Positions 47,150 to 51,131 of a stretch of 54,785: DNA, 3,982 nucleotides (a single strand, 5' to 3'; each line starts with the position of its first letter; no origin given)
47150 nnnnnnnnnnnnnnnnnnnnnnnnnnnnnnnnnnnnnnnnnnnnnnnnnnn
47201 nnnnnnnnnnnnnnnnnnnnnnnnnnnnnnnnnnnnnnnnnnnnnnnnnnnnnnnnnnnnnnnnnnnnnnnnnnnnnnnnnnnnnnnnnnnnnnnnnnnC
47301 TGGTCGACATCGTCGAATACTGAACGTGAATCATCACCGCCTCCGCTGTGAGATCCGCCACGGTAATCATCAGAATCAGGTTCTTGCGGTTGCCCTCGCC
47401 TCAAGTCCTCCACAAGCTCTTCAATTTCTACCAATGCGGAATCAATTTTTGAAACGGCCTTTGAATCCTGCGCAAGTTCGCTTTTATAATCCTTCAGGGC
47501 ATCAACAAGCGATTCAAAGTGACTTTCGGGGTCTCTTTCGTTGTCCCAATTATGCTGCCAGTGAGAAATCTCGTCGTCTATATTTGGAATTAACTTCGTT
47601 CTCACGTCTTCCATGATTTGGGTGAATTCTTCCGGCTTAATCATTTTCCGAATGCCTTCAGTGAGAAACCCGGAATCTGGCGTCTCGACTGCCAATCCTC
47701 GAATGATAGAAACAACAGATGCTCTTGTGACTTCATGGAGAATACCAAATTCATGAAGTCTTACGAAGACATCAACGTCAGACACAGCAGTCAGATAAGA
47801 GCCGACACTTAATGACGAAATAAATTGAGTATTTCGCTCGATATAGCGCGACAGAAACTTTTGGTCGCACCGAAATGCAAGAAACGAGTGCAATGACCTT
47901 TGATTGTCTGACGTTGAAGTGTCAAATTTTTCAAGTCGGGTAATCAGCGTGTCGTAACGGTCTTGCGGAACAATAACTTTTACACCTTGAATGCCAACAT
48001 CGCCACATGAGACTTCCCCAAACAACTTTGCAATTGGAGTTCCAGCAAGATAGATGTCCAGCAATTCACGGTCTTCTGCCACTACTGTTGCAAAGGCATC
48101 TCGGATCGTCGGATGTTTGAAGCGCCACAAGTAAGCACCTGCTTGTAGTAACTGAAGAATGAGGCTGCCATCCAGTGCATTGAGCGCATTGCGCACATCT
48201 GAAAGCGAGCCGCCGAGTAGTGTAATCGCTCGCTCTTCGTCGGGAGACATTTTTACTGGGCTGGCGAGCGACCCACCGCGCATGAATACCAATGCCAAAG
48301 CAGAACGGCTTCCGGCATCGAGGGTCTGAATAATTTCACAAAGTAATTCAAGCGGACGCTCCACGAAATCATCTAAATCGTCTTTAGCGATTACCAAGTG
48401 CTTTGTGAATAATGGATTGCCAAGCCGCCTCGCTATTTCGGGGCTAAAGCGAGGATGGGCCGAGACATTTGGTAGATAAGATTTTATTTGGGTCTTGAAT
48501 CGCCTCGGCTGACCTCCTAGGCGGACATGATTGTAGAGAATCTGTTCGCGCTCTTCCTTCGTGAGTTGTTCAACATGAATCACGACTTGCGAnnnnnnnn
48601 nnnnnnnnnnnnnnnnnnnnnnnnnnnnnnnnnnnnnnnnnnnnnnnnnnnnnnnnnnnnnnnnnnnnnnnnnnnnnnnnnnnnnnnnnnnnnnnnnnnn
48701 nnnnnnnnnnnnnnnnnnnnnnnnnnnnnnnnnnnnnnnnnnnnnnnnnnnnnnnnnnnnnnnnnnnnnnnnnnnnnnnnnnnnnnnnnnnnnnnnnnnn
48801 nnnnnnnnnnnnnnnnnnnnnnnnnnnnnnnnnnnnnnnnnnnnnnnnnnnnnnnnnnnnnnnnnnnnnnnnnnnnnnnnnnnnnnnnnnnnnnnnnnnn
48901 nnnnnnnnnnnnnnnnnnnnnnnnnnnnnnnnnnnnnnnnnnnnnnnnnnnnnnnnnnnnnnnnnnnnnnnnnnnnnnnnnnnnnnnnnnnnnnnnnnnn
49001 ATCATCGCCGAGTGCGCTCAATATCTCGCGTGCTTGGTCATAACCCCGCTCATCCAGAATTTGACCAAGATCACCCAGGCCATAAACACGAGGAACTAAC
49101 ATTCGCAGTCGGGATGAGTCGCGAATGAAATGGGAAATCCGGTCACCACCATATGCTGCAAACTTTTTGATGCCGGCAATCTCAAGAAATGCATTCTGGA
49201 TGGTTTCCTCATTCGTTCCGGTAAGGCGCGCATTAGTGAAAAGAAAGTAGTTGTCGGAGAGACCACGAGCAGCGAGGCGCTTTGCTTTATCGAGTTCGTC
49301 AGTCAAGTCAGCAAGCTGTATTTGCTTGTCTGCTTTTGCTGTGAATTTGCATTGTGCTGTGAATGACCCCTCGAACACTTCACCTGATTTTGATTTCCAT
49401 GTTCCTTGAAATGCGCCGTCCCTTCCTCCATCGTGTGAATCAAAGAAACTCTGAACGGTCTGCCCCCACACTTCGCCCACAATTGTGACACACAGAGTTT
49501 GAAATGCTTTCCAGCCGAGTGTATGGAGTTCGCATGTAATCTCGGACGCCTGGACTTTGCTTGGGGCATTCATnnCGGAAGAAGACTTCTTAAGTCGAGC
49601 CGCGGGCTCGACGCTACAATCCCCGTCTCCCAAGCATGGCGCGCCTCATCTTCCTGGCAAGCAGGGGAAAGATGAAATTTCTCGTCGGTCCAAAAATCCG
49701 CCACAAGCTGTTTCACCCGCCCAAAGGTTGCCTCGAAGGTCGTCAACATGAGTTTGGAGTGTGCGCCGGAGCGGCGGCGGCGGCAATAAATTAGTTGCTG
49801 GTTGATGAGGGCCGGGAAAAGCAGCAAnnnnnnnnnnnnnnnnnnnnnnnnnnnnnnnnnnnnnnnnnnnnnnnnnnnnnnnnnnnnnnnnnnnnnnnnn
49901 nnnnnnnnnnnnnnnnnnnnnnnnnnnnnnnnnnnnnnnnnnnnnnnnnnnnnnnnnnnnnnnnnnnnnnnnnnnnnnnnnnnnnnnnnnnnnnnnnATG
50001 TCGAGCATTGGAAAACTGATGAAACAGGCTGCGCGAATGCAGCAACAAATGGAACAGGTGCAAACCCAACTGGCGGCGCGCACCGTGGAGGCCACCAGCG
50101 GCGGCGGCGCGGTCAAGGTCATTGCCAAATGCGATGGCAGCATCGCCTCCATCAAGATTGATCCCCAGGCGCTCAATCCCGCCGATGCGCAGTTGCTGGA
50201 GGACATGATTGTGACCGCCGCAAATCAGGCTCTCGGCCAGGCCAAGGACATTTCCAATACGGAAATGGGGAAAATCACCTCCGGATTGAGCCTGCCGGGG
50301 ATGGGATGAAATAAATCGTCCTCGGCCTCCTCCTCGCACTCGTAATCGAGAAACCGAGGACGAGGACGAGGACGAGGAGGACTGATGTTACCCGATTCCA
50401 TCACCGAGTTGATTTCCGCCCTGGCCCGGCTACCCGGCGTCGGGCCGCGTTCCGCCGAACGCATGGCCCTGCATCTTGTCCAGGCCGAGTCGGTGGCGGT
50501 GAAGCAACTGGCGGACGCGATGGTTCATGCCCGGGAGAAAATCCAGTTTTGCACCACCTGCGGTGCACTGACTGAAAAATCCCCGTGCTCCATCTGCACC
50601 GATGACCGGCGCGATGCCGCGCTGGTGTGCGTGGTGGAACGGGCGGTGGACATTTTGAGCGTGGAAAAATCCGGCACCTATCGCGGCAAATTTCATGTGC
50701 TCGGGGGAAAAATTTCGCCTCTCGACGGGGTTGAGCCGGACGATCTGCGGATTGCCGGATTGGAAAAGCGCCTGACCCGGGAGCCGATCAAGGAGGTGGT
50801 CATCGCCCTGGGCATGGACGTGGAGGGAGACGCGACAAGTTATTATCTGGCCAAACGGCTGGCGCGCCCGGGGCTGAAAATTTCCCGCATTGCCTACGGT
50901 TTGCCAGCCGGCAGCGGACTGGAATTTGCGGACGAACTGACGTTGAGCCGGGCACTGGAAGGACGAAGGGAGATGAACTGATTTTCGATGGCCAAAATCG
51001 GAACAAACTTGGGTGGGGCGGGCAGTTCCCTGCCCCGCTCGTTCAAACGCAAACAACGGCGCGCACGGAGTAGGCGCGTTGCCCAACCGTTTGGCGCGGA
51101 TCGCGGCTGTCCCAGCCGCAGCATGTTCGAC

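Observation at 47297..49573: Mrr-like nuclease / P-loop NTPase / helical-domain protein: candidate uncharacterised single-protein defence system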

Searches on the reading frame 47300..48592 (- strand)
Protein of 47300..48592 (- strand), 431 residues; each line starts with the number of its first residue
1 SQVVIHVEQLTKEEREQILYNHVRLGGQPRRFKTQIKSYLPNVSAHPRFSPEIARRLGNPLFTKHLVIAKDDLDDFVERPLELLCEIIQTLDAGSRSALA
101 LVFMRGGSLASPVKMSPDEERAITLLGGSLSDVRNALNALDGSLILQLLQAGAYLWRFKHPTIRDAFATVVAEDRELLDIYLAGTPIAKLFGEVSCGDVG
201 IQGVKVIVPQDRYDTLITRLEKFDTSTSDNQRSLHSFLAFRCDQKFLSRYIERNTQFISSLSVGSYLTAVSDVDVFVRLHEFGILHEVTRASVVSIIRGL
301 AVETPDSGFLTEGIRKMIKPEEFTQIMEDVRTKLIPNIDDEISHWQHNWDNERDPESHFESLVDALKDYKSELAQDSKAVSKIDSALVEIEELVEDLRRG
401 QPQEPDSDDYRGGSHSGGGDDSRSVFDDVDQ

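Call 12: search_protein_families(library=pfam, proteins=[window:47300-48592:-], max_evalue=10)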
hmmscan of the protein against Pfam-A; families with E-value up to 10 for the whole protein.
seq(431 aa): 2 families
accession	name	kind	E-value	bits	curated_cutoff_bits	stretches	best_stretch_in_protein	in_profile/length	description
PF20720.3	nSTAND3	-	0.0018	18.4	27.2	1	2-24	132-154/155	Novel STAND NTPase 3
PF06810.17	Phage_scaffold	-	0.22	11.9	35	1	321-394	14-69/170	Phage capsid assembly scaffolding protein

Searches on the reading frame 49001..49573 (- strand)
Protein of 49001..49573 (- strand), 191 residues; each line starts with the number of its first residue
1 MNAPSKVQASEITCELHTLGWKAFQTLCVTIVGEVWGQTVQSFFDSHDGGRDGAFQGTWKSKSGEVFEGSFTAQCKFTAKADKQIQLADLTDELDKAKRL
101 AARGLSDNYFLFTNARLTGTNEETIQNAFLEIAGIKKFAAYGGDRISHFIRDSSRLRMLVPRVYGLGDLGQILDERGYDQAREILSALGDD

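Call 12: search_protein_families(library=pfam, proteins=[window:49001-49573:-], max_evalue=10)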
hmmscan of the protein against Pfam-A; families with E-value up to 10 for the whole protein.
seq(191 aa): 0 families

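Call 40: search_solved_structures(query=A3, max_evalue=10, show_alignments=4)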
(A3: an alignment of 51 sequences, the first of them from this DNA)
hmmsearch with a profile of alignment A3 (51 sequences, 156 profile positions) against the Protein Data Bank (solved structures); distinct sequences matched with E-value up to 10: 4.
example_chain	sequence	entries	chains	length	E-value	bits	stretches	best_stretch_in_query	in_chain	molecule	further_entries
1bm9_A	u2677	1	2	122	0.16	15.2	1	38-106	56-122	REPLICATION TERMINATOR PROTEIN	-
2dqr_A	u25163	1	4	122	0.16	15.1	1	38-106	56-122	Replication termination protein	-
1f4k_A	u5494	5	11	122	0.32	14.2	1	38-106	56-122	REPLICATION TERMINATION PROTEIN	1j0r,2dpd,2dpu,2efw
8kes_E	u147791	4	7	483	1.7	11.8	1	32-79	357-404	Endoplasmic reticulum lectin 1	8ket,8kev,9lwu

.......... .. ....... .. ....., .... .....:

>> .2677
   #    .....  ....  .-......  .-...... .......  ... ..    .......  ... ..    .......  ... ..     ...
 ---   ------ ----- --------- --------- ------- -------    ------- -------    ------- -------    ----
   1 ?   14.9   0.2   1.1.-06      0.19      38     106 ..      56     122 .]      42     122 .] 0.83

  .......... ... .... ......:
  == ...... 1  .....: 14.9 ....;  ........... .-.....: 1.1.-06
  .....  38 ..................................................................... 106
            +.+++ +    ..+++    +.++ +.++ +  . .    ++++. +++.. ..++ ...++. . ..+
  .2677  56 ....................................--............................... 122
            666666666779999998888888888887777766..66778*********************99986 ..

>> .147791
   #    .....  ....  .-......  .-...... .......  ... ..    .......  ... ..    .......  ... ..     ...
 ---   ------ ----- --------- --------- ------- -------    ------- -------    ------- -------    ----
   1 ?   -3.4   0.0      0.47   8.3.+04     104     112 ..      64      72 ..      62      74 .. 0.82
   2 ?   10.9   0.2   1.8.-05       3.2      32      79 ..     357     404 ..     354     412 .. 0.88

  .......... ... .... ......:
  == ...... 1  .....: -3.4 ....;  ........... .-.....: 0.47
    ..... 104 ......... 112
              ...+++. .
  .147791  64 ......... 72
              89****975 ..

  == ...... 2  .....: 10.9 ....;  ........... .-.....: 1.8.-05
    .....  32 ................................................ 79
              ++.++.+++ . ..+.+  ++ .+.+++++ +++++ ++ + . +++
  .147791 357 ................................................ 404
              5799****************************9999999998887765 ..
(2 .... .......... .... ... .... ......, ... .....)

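Call 41: search_protein_families(library=pfam, alignment_id=A3, max_evalue=1)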
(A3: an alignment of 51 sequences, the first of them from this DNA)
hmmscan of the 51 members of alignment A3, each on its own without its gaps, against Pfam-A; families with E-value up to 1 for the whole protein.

A. member 1, seq(160 aa): 0 families

B. families by the number of members that match (of 51 scanned): 17 families
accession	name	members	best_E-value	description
PF04471.18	Mrr_cat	49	1.4e-08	Restriction endonuclease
PF14280.11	DUF4365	2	0.023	Domain of unknown function (DUF4365)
PF18965.5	VP3-like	1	0.017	Outer capsid protein VP3-like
PF22722.2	NA-iREase1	1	0.039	NACHT-associated inactive Restriction Endonuclease 1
PF12707.14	DUF3804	1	0.044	Protein of unknown function (DUF3804)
PF02631.22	RecX_HTH2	1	0.067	RecX, second three-helix domain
PF13250.11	DUF4041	1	0.075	Domain of unknown function (DUF4041)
PF24898.2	GGDEF_GdpP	1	0.11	Cyclic-di-AMP phosphodiesterase GdpP-like, GGDEF domain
PF18757.6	Nmad5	1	0.11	Nucleotide modification associated domain 5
PF03576.19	Peptidase_S58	1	0.12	Peptidase family S58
PF11947.13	DUF3464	1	0.12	Photosynthesis affected mutant 68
PF13189.12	Cytidylate_kin2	1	0.13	Cytidylate kinase-like family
PF01012.27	ETF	1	0.14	Electron transfer flavoprotein domain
PF00994.29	MoCF_biosynth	1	0.16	Probable molybdopterin binding domain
PF10730.14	DUF2521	1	0.16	Protein of unknown function (DUF2521)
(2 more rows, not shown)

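Call 104: search_protein_families(library=pfam, alignment_id=A3, max_evalue=0.001)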
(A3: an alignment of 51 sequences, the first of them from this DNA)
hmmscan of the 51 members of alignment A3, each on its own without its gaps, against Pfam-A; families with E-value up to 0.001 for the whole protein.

A. member 1, seq(160 aa): 0 families

B. families by the number of members that match (of 51 scanned): 1 family
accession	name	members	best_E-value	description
PF04471.18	Mrr_cat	31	1.4e-08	Restriction endonuclease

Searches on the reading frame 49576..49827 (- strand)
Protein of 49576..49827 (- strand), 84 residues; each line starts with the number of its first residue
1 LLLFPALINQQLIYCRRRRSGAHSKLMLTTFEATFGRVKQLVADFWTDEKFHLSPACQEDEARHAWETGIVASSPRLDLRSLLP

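Call 69: search_protein_families(library=padloc, proteins=[window:49576-49827:-], max_evalue=10)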
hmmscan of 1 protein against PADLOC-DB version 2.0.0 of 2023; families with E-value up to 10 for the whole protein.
seq(84 aa): 0 families

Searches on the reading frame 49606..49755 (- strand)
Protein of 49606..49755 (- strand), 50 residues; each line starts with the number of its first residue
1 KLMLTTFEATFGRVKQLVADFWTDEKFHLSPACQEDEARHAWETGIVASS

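Call 68: search_dna_similar(query=window:49606-49755:-, collection=plasmids, mode=protein, max_evalue=1, max_rows=12)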
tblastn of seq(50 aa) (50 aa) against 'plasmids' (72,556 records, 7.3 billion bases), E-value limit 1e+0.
No match.

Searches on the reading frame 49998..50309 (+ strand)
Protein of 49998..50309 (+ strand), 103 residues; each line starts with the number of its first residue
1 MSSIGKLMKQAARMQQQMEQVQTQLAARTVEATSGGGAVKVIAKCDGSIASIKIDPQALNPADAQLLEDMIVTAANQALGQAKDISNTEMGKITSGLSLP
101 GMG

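Call 65: find_encoding_contigs(protein=window:49998-50309:+, flank=8000, max_places=6)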
Protein window:49998-50309:+ (103 aa): 1 contig read that carries it; 1 place shown.
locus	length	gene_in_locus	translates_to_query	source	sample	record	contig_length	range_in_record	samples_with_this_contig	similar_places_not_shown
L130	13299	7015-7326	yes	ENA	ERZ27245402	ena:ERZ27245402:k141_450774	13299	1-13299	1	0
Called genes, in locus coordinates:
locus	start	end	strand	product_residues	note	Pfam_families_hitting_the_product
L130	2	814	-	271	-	?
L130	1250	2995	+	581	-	PF05496:RuvB_N (weak), PF13177:DNA_pol3_delta2, PF13401:AAA_22 (weak), PF13604:AAA_30 (faint), PF00004:AAA, PF07728:AAA_5 (faint), PF22608:DNAX_ATPase_lid, PF12169:DNA_pol3_gamma3, +1 more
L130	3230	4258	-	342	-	PF13310:Virulence_RhuM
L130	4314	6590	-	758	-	PF20720:nSTAND3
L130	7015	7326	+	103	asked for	PF02575:YbaB_DNA_bd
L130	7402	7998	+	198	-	PF21176:RecR_HhH, PF02132:RecR_ZnF (weak), PF01751:Toprim, PF13662:Toprim_4, PF21175:RecR_C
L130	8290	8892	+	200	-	PF00702:Hydrolase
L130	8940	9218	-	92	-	-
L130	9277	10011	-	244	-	PF00106:adh_short, PF08659:KR (weak), PF01370:Epimerase (weak), PF13561:adh_short_C2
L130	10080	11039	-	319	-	PF00226:DnaJ, PF01556:DnaJ_C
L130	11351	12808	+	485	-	PF16930:Porin_5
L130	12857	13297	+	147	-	?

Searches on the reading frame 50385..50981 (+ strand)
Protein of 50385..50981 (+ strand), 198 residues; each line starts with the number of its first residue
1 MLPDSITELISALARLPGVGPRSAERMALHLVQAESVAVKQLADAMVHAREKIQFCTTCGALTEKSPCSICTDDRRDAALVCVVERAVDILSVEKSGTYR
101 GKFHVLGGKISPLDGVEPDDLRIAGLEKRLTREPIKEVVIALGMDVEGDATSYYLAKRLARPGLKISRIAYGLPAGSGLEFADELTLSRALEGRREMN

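Call 99: find_related_loci(query=window:50385-50981:+, collection=metagenome_contigs, flank=7000)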
Query window:50385-50981:+ (198 aa) in metagenome_contigs; peptide patterns used: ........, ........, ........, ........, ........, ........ (x = any residue, [..] = any of these).
599 stretches matched a pattern (row limit reached: there are more); 461 encode a relative of the query (tblastn E <= 1e-3); the best 80 are kept; 80 distinct loci.
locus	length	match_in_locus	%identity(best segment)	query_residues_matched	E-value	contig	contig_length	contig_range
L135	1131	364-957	89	1-198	3e-128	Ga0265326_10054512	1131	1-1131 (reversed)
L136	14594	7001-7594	86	1-198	5e-115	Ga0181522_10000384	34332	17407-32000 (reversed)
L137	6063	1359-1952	86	1-198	3e-114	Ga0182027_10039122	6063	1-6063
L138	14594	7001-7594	87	1-198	3e-114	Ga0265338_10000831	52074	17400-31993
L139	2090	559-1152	86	1-198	7e-120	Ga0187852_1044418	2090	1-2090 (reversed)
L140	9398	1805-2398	86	1-198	8e-114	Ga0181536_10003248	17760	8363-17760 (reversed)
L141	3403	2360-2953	86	1-198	8e-116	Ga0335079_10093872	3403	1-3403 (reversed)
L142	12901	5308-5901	87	1-198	3e-113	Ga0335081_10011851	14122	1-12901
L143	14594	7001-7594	86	1-198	3e-113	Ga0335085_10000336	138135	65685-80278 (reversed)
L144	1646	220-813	87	1-198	7e-121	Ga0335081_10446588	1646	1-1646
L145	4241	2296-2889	85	1-198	5e-114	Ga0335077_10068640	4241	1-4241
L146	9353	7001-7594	85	1-198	2e-112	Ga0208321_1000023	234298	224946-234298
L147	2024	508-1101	87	1-198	4e-119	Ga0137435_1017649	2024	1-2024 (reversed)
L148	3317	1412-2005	86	1-198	3e-115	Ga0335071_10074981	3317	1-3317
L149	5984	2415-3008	84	1-198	4e-112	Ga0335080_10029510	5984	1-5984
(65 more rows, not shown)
